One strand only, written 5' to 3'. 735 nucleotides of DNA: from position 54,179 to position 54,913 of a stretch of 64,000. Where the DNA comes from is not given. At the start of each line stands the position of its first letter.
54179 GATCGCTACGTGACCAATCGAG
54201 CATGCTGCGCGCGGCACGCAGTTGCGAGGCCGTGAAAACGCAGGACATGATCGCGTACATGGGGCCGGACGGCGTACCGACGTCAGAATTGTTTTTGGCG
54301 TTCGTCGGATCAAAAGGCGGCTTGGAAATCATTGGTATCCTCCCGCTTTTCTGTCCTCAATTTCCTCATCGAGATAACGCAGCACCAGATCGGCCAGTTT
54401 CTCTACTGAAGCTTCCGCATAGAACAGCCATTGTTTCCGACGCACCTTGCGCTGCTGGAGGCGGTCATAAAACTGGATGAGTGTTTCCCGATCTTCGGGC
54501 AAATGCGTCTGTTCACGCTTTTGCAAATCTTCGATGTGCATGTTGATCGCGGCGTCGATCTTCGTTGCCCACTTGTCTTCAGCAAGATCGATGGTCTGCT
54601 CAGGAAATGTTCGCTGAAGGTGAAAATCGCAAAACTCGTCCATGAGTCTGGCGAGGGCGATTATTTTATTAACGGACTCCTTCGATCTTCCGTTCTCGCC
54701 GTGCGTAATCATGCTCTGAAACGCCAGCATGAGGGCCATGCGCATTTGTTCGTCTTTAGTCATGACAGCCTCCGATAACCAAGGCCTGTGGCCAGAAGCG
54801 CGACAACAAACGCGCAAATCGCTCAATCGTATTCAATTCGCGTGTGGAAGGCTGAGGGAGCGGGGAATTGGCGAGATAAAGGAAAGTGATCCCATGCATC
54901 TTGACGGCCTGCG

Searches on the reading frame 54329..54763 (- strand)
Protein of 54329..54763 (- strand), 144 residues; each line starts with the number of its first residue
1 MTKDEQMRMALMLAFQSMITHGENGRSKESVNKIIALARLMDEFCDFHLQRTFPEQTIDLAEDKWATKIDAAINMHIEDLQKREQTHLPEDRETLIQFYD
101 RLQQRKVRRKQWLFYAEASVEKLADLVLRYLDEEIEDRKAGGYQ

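Call 8: search_protein_families(library=pfam, proteins=[window:54329-54763:-], max_evalue=0.1)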
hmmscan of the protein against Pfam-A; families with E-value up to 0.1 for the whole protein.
window:54329-54763:- (144 aa): 1 family
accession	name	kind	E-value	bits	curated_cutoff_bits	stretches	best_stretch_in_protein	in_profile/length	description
PF04603.18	Mog1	-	0.041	14.7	27.4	0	57-122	42-105/139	Ran-interacting Mog1 protein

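Call 17: search_protein_families(library=padloc, proteins=[window:54329-54763:-], max_evalue=0.1)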
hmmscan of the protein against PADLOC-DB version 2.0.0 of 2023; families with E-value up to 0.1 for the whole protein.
window:54329-54763:- (144 aa): 0 families

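Call 18: search_protein_families(library=phrogs, proteins=[window:54329-54763:-], max_evalue=0.1)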
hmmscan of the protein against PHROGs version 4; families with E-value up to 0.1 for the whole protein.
window:54329-54763:- (144 aa): 0 families

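Call 19: search_protein_families(library=ncbifam, proteins=[window:54329-54763:-], max_evalue=0.1)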
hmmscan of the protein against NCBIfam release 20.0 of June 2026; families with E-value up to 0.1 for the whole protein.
window:54329-54763:- (144 aa): 0 families

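Call 20: find_encoding_contigs(protein=window:54329-54763:-, flank=6000, max_places=8)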
Protein window:54329-54763:- (144 aa): no gene with exactly this product is on record in the collection.

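Call 39: search_solved_structures(query=A2, max_evalue=10)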
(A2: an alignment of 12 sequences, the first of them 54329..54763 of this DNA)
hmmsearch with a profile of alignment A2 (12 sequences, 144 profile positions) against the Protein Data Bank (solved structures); distinct sequences matched with E-value up to 10: 1.
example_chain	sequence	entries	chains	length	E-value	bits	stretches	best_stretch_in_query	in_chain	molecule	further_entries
5nf4_A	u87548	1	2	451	1.8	11.9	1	62-116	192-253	Minor fimbrium tip subunit Mfa3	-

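Call 43: find_homologous_proteins(query=window:54329-54763:-)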
Query window:54329-54763:- (144 aa): 79 proteins with E <= 0.001 among 121 candidates.
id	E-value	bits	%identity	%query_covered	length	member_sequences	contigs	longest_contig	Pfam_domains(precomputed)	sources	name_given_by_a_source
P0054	1.4e-88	312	100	100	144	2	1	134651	-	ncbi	-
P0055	1.1e-76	273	88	100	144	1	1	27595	-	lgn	-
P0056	2.3e-75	269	84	100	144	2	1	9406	-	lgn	-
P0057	1.7e-74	266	84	100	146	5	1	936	-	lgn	-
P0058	3.3e-74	265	83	100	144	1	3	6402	-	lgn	-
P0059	6.0e-74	265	83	100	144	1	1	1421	-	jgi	jgi:hypothetical protein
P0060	2.0e-73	263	82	100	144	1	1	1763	-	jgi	-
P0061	8.5e-73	261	81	100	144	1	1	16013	-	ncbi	-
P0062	3.3e-72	259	82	100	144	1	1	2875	-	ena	-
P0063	4.2e-72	259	81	100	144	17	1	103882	-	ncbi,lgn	-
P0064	2.8e-71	256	80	100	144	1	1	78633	-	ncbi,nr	ncbi:MAG: hypothetical protein PHD48_00805 [Alphaproteobacteria bacterium]|nr:hypothetical protein [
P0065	2.3e-70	253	80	100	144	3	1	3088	-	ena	-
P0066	3.3e-69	249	78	100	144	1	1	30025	-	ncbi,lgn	ncbi:MAG: hypothetical protein AB7S81_01625 [Bdellovibrionales bacterium]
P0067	3.2e-68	246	78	100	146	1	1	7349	-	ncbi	-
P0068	5.3e-68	245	77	100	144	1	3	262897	-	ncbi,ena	-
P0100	1.3e-40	157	51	100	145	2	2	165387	-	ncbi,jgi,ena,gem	jgi:hypothetical protein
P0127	1.4e-24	105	44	95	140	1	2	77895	-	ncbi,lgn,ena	-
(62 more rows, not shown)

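Call 45: find_encoding_contigs(protein=P0100, flank=10000, max_places=1)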
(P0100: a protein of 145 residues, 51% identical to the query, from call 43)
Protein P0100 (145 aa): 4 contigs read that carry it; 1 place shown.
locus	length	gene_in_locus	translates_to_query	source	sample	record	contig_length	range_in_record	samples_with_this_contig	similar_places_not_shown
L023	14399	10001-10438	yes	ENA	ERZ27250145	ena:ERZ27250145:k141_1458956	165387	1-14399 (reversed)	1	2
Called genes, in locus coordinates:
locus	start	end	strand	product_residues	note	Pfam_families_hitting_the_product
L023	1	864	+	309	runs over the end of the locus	PF01040:UbiA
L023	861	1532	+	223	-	PF05175:MTS (weak), PF02475:TRM5-TYW2_MTfase (faint), PF06325:PrmA, PF13847:Methyltransf_31 (weak), PF13649:Methyltransf_25 (weak)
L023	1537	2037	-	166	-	PF00376:MerR (weak), PF13411:MerR_1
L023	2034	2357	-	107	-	PF18291:HU-HIG (weak), PF00216:Bac_DNA_binding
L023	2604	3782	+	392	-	PF00108:Thiolase_N, PF02803:Thiolase_C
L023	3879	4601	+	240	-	PF00106:adh_short, PF01370:Epimerase, PF08659:KR, PF13460:NAD_binding_10 (weak), PF13561:adh_short_C2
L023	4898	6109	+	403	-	PF13356:Arm-DNA-bind_3, PF22022:Phage_int_M, PF00589:Phage_integrase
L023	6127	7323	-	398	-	-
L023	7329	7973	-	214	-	PF01381:HTH_3 (weak)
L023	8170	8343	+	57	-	-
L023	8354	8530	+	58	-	-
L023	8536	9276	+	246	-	PF01381:HTH_3, PF13560:HTH_31 (faint)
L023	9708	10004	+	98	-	-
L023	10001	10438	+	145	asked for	-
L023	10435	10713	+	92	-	-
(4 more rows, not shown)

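Call 46: find_encoding_contigs(protein=P0127, flank=10000, max_places=1)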
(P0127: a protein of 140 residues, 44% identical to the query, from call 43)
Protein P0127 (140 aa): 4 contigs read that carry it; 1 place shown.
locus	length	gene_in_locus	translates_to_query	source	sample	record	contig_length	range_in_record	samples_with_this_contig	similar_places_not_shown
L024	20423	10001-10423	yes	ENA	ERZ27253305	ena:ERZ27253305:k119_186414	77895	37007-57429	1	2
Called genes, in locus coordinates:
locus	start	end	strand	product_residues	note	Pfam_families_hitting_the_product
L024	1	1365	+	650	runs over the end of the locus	PF00580:UvrD-helicase, PF13245:AAA_19 (weak)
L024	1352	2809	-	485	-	PF13356:Arm-DNA-bind_3, PF22022:Phage_int_M, PF00589:Phage_integrase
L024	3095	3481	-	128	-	-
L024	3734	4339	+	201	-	-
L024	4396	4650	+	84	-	PF05930:Phage_AlpA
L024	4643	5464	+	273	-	PF23639:DUF7146, PF13362:Toprim_3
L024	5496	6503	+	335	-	PF08401:ArdcN, PF18818:MPTase-PolyVal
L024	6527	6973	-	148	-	-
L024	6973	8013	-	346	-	PF09924:LPG_synthase_C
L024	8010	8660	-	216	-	PF01381:HTH_3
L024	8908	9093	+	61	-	-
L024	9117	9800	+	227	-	PF01381:HTH_3 (weak)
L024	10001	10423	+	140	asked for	-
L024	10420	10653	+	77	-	-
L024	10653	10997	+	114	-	-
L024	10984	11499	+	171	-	PF00023:Ank (faint), PF12796:Ank_2, PF13606:Ank_3 (faint), PF13637:Ank_4 (faint), PF13857:Ank_5 (weak), PF12796:Ank_2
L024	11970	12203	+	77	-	-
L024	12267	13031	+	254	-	PF01555:N6_N4_Mtase (faint)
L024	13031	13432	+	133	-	-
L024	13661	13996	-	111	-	-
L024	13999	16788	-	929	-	PF08751:TrwC, PF01443:Viral_helicase1, PF09848:SLFN-g3_helicase (faint), PF13245:AAA_19, PF13401:AAA_22 (weak), PF13604:AAA_30, PF22232:TraI_hel_assoc_N (weak)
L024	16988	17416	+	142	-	-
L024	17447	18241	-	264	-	-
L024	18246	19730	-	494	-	-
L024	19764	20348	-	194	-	-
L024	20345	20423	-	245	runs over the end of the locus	PF01656:CbiA (weak)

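Call 54: predict_structure(alignment_id=A5)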
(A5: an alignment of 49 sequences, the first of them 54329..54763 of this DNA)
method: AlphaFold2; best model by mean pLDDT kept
length: 144 residues; sequences in the alignment: 49
mean_pLDDT: 79.5   pTM: 0.40
mean pLDDT of the five models: 79.5, 77.2, 75.7, 72.2, 70.1
residues with pLDDT >= 90: 4; 70-90: 118; 50-70: 18; < 50: 4
segments of 3 or more residues with pLDDT < 50: 57-59
pLDDT, mean of each block of 10 residues (from residue 1): 78 85 78 88 79 54 69 86 79 85 85 83 88 85 57
secondary structure, 60 per line:
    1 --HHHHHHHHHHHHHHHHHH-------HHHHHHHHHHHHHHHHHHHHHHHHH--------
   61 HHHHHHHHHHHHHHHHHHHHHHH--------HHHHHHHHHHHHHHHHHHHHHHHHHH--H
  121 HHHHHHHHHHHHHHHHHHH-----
elements in order: H3-20 H28-52 H61-83 H92-117 H120-139

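Call 83: find_related_loci(query=A5, collection=viral_contigs, flank=10000)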
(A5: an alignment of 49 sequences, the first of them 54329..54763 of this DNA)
Query A5 (144 aa) in viral_contigs; peptide patterns used: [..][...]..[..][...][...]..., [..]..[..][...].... (x = any residue, [..] = any of these).
133 stretches matched a pattern, but none encodes a relative of the query by tblastn (E <= 1e-3).

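Call 85: find_related_loci(query=A5, collection=metagenome_contigs, flank=10000)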
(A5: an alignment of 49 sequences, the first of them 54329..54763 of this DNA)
Query A5 (144 aa) in metagenome_contigs; peptide patterns used: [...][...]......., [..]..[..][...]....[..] (x = any residue, [..] = any of these).
502 stretches matched a pattern; 25 encode a relative of the query (tblastn E <= 1e-3); 25 distinct loci.
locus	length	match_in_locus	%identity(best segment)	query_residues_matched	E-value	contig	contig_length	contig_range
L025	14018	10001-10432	81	1-144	1e-81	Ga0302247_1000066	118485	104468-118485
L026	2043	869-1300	81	1-144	3e-84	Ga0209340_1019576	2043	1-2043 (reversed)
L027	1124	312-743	79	1-144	1e-85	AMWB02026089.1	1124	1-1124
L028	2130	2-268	90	56-144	3e-51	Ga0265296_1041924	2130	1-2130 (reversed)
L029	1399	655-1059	60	1-137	8e-52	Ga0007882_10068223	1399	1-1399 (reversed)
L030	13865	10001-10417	55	3-141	5e-49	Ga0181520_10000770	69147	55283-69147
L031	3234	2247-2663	57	1-140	3e-48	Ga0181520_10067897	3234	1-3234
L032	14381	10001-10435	51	1-144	2e-47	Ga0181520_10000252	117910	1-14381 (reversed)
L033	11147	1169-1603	50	1-144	5e-45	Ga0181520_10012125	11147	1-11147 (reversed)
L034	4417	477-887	53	6-144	4e-44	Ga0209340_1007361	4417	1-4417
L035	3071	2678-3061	56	8-137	3e-43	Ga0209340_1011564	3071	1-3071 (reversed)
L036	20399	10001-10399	49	8-140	2e-42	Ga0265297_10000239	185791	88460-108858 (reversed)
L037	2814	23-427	57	8-144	5e-42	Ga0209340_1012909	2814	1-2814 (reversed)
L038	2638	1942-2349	49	6-141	8e-42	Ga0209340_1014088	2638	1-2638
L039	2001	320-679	60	24-144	3e-41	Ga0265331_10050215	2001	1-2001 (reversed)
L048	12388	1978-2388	34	1-135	2e-21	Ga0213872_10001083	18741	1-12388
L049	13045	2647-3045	36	1-135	3e-18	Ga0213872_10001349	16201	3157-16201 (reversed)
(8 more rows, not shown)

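Call 96: search_protein_representatives(alignment_id=A5)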
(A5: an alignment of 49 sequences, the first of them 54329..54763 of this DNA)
Query: 49 sequences, 145 profile positions. Proteins with E-value up to 0.001 (for the whole library): 149; up to 1e-10: 96; up to 1e-30: 22. The best 149 are listed.
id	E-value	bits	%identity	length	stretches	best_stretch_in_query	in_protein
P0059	4.2e-70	250.7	-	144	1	2-145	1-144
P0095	5.4e-59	214.7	-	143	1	4-144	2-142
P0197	7.0e-48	178.7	-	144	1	2-145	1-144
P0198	2.2e-46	173.9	-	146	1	1-142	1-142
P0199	1.0e-45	171.7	-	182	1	2-142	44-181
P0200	1.6e-44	167.8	-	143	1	2-134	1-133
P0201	2.6e-43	163.9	-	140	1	3-139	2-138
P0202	1.7e-42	161.3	-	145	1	2-142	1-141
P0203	1.2e-41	158.5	-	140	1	9-144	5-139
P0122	1.5e-41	158.1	-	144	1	2-145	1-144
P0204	2.6e-41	157.4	-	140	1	2-142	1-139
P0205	9.6e-41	155.5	-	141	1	1-141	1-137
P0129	1.0e-40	155.4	-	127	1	18-141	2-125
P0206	3.3e-40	153.8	-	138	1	2-141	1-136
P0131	7.9e-39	149.3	-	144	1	3-142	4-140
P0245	4.7e-20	88.4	-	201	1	5-136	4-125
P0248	1.1e-19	87.3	-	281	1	37-141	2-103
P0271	1.6e-13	67.2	-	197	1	2-140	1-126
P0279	2.7e-12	63.3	-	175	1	64-141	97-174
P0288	1.9e-10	57.3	-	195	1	5-141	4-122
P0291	5.3e-10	55.8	-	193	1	7-136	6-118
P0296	6.0e-09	52.4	-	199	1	4-108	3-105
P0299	1.0e-08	51.7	-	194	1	8-141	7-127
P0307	7.9e-07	45.6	-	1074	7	42-89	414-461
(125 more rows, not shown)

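Call 97: search_protein_families(library=pfam, proteins=[P0248, P0245, P0271, P0288, P0291, P0296, P0299, P0307, P0199, P0279], max_evalue=0.01)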
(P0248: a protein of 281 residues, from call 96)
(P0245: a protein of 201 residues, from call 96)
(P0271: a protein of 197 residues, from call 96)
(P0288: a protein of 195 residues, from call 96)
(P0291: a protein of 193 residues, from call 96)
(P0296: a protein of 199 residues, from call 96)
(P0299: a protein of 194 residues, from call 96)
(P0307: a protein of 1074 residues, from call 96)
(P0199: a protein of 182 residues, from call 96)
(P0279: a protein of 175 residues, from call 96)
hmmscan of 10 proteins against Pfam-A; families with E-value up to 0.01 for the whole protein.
P0248 (281 aa): 1 family
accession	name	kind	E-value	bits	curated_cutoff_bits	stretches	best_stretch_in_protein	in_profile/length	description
PF00589.27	Phage_integrase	-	8e-09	35.9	27.1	1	152-226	2-81/172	Phage integrase family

P0245 (201 aa): 0 families

P0271 (197 aa): 0 families

P0288 (195 aa): 0 families

P0291 (193 aa): 0 families

P0296 (199 aa): 0 families

P0299 (194 aa): 1 family
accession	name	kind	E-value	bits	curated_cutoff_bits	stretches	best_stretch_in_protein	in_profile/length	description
PF11079.13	YqhG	-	0.00057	19.4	25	1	33-109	160-236/258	Bacterial protein YqhG of unknown function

P0307 (1074 aa): 8 families
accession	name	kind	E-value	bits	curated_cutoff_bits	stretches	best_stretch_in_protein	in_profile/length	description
PF01390.26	SEA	-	3.5e-54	181.9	26.4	8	112-210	5-106/106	SEA domain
PF25198.1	Spore_GerAC_N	-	4.4e-13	49.9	27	0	239-294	104-159/176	Spore germination protein N-terminal domain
PF24043.1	DUF7352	-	1.4e-11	45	27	0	47-66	73-92/97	Domain of unknown function (DUF7352)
PF15249.11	GLTSCR1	-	2.3e-09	38.1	28.2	0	52-98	21-54/102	Conserved region of unknown function on GLTSCR protein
PF12831.13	FAD_oxidored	-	1.6e-08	34.7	27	0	16-53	371-408/416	FAD dependent oxidoreductase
PF03891.20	DUF333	-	1.2e-06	29.1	25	0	426-440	25-39/47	Domain of unknown function (DUF333)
PF21383.2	DPAGT1_ins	-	0.0037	17.7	27.1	0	330-342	5-17/43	DPAGT1 insertion domain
PF16133.10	DUF4844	-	0.004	17.8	25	0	357-410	56-109/117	Domain of unknown function (DUF4844)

P0199 (182 aa): 0 families

P0279 (175 aa): 2 families
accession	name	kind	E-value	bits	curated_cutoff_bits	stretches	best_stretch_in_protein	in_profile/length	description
PF01381.28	HTH_3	-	1.8e-07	31.6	23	1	16-63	1-48/55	Helix-turn-helix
PF13560.12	HTH_31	-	0.0028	18.4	27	1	16-62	6-53/64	Helix-turn-helix domain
